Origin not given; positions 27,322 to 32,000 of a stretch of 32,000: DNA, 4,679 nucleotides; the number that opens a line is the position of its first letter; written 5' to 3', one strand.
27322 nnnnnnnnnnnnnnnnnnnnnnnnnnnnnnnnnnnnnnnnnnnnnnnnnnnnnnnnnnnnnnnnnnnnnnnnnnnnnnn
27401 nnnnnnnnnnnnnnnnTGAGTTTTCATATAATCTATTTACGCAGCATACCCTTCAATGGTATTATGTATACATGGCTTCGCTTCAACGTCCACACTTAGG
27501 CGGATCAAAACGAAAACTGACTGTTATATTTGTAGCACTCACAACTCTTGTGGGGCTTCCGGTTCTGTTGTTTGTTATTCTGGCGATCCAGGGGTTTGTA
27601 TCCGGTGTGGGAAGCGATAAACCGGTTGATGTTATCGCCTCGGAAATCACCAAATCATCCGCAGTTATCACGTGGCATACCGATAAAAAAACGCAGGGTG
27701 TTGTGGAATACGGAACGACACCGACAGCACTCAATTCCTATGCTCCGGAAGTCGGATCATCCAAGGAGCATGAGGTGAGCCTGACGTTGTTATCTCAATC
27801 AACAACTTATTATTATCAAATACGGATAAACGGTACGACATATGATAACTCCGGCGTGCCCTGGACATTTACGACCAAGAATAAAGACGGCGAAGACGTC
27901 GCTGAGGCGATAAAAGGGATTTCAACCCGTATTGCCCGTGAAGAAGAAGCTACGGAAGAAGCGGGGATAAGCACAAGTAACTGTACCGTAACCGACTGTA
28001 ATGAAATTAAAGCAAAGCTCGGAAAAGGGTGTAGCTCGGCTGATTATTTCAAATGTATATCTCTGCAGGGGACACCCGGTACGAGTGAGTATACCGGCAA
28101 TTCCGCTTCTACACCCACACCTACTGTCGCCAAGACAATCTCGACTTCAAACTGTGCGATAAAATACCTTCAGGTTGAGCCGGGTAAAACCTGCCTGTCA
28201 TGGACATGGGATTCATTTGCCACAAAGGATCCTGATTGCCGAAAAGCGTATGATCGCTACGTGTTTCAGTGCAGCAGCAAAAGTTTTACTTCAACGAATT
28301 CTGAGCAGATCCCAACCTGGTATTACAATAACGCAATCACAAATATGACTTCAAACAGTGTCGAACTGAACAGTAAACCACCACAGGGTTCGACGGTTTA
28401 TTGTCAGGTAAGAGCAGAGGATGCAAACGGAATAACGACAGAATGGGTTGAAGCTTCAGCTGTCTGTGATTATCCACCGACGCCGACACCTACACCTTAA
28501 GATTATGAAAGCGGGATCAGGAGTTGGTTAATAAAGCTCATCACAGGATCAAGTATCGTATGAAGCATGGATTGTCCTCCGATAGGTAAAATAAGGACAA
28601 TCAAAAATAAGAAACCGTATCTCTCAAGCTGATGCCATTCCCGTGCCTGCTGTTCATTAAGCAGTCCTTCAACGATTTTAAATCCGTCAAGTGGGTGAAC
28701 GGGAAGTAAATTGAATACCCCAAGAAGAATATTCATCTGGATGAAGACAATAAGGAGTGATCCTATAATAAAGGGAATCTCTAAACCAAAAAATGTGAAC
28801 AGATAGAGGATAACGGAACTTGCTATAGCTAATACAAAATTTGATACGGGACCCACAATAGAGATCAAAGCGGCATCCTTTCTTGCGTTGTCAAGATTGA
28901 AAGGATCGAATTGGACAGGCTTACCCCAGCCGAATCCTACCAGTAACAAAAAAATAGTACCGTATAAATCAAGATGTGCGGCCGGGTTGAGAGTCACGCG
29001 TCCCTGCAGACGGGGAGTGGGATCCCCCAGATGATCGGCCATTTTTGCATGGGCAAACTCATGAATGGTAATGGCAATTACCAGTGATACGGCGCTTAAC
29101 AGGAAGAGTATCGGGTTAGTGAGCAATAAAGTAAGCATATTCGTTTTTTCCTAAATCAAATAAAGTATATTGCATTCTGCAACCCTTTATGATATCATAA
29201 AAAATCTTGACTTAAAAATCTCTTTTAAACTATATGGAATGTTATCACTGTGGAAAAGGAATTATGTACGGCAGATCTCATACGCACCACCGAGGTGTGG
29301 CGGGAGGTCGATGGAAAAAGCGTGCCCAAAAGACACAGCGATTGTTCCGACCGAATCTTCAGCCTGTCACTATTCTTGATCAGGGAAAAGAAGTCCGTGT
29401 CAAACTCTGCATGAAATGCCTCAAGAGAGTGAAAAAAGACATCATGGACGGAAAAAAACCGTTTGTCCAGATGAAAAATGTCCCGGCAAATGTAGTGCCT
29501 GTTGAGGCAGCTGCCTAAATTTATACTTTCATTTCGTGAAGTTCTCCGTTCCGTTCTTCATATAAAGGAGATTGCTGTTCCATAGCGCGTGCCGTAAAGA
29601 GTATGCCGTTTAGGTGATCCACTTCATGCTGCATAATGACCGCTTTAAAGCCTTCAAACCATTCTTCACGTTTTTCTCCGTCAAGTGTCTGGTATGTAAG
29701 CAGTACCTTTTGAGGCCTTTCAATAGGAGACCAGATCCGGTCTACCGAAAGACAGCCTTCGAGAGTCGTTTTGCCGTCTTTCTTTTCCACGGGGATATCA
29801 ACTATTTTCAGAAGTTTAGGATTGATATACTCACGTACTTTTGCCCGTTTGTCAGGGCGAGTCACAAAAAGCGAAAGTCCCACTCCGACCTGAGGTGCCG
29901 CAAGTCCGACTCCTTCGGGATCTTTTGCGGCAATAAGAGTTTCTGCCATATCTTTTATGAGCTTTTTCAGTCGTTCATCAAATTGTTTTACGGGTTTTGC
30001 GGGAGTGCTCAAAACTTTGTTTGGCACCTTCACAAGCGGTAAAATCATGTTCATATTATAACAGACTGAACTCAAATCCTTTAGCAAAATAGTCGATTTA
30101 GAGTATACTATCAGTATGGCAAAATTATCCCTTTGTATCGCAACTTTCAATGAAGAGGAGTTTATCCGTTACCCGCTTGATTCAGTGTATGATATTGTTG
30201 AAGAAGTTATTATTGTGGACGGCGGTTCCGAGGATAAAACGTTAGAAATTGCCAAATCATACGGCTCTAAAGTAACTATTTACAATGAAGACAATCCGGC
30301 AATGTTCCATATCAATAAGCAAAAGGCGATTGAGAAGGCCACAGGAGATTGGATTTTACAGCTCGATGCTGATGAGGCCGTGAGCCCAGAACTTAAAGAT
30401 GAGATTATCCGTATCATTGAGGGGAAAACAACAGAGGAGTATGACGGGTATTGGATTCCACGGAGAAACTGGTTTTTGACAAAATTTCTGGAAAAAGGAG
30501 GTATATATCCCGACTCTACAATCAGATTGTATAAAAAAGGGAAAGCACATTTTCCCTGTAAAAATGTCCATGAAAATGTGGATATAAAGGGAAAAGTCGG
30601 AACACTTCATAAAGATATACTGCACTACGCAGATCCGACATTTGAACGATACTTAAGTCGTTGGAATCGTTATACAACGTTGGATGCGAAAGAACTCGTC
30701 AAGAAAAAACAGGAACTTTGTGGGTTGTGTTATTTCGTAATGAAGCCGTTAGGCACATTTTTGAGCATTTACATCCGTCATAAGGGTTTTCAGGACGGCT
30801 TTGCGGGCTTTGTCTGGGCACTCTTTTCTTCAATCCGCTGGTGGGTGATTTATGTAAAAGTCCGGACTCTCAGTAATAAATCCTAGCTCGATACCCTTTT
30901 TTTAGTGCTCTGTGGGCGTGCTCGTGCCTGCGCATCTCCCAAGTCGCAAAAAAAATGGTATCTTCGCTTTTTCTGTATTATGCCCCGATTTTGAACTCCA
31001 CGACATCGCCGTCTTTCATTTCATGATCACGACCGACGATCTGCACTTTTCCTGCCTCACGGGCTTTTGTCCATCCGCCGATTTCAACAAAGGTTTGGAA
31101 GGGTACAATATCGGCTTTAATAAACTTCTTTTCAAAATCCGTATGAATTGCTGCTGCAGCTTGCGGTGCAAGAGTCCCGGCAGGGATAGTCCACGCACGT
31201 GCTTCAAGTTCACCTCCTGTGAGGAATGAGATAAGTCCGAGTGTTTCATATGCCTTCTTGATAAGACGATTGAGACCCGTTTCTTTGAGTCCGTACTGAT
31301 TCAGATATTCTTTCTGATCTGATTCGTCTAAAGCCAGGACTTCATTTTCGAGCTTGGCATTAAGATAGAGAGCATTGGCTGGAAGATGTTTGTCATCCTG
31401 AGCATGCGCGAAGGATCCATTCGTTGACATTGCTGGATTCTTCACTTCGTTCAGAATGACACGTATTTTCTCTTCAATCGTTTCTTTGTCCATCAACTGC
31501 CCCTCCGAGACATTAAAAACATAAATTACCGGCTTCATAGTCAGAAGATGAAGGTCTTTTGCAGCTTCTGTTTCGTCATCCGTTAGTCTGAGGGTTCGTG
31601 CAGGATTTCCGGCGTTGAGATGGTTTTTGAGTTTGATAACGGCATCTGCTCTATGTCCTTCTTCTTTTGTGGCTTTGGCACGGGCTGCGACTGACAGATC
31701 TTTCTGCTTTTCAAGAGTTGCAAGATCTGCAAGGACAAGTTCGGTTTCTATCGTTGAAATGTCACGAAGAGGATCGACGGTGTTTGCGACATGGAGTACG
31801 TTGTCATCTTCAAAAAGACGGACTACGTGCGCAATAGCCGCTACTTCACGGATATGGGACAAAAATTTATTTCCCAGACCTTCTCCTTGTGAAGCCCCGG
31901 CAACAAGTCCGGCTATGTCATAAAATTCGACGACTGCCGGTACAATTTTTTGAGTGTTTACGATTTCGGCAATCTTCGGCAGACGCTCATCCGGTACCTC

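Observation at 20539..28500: Six-gene cohesin/dockerin surface-assembly locus with no recognisable enzymes: candidate non-cellulosomal, multi-anchor adhesion complex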

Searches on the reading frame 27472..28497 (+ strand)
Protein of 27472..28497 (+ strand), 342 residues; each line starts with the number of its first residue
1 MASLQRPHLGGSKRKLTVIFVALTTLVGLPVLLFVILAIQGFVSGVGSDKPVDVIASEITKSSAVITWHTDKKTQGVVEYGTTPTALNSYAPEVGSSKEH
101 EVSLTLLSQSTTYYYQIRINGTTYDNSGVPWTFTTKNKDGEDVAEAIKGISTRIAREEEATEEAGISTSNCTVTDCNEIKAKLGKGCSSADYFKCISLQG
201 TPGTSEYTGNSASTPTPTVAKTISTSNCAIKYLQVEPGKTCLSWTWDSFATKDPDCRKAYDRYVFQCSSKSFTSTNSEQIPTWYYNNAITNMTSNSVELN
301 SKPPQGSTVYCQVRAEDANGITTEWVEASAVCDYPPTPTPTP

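Call 3: search_protein_families(library=pfam, proteins=[window:27472-28497:+], max_evalue=1)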
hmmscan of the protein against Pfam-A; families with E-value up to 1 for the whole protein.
window:27472-28497:+ (342 aa): 4 families
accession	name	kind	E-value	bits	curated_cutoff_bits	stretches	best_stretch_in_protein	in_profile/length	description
PF16656.11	Pur_ac_phosph_N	-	1.3e-08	35.8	30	1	57-126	9-84/93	Purple acid Phosphatase, N-terminal domain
PF00041.27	fn3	-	0.0041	17.7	25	1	49-121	1-71/84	Fibronectin type III domain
PF25788.1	Ig_Rha78A_N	-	0.071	13.8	27.4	1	241-330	21-98/105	Rha78A-like, N-terminal immunoglobulin domain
PF14155.11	DUF4307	-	0.66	10.3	27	0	296-320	49-73/111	Domain of unknown function (DUF4307)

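Call 7: search_protein_families(library=ncbifam, proteins=[window:27472-28497:+], max_evalue=1)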
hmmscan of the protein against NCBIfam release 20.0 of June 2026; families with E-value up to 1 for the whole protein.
window:27472-28497:+ (342 aa): 1 family
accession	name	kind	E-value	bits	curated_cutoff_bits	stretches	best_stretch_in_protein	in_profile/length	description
NF004901.0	PRK06264.1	equivalog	0.12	12.3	261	1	57-88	112-143/212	cobalt-precorrin-8 methylmutase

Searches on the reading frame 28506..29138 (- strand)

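Call 6: search_protein_families(library=pfam, proteins=[window:28506-29138:-], max_evalue=0.001)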
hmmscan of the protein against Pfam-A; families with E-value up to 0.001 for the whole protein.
window:28506-29138:- (211 aa): 1 family
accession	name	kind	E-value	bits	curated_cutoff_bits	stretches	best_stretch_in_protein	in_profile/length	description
PF02163.28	Peptidase_M50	-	1.2e-15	57.9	27.2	2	127-167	161-201/221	Peptidase family M50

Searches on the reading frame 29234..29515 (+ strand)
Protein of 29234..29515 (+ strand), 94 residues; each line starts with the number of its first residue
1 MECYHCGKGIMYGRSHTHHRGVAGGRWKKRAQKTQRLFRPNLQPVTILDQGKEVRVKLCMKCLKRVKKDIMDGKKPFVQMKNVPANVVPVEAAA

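Call 6: search_protein_families(library=pfam, proteins=[window:29234-29515:+], max_evalue=0.001)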
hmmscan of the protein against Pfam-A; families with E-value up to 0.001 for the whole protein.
window:29234-29515:+ (94 aa): 1 family
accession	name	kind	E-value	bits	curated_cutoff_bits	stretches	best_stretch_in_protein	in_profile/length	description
PF00830.24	Ribosomal_L28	-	2.6e-13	50.2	27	1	3-68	3-59/60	Ribosomal L28 family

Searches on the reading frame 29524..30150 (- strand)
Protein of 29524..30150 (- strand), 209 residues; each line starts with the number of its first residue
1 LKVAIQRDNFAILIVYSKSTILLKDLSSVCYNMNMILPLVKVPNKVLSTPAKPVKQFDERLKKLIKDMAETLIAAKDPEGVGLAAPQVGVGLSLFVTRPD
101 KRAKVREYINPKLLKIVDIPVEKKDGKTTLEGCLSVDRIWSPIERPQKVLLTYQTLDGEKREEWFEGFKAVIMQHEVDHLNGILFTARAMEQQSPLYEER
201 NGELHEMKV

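Call 6: search_protein_families(library=pfam, proteins=[window:29524-30150:-], max_evalue=0.001)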
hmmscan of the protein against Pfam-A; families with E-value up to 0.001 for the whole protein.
window:29524-30150:- (209 aa): 1 family
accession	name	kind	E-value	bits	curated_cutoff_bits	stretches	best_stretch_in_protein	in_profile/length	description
PF01327.26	Pep_deformylase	-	2.4e-41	141.3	22.8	1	37-192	2-153/156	Polypeptide deformylase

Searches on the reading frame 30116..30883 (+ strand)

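Call 6: search_protein_families(library=pfam, proteins=[window:30116-30883:+], max_evalue=0.001)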
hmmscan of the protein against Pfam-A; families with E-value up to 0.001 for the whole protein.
window:30116-30883:+ (256 aa): 3 families
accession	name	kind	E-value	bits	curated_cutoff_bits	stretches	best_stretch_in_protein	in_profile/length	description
PF00535.33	Glycos_transf_2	-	3.5e-20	73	23.3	1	5-103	1-105/168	Glycosyl transferase family 2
PF13704.12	Glyco_tranf_2_4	-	2.4e-06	28.4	27.5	1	12-88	2-83/98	Glycosyl transferase family 2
PF10111.15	Glyco_tranf_2_2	-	2.9e-05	24.1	27.3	1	23-105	24-110/276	Glycosyltransferase like family 2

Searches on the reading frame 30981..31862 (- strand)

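Call 6: search_protein_families(library=pfam, proteins=[window:30981-31862:-], max_evalue=0.001)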
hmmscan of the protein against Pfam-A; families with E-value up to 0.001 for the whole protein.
window:30981-31862:- (294 aa): 2 families
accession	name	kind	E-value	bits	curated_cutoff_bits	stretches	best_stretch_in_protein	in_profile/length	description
PF06071.19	YchF-GTPase_C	-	2.9e-30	104.7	27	1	210-292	1-83/84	Protein of unknown function (DUF933)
PF02824.27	TGS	-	1.6e-06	28.5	22.2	1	226-290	13-58/60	TGS domain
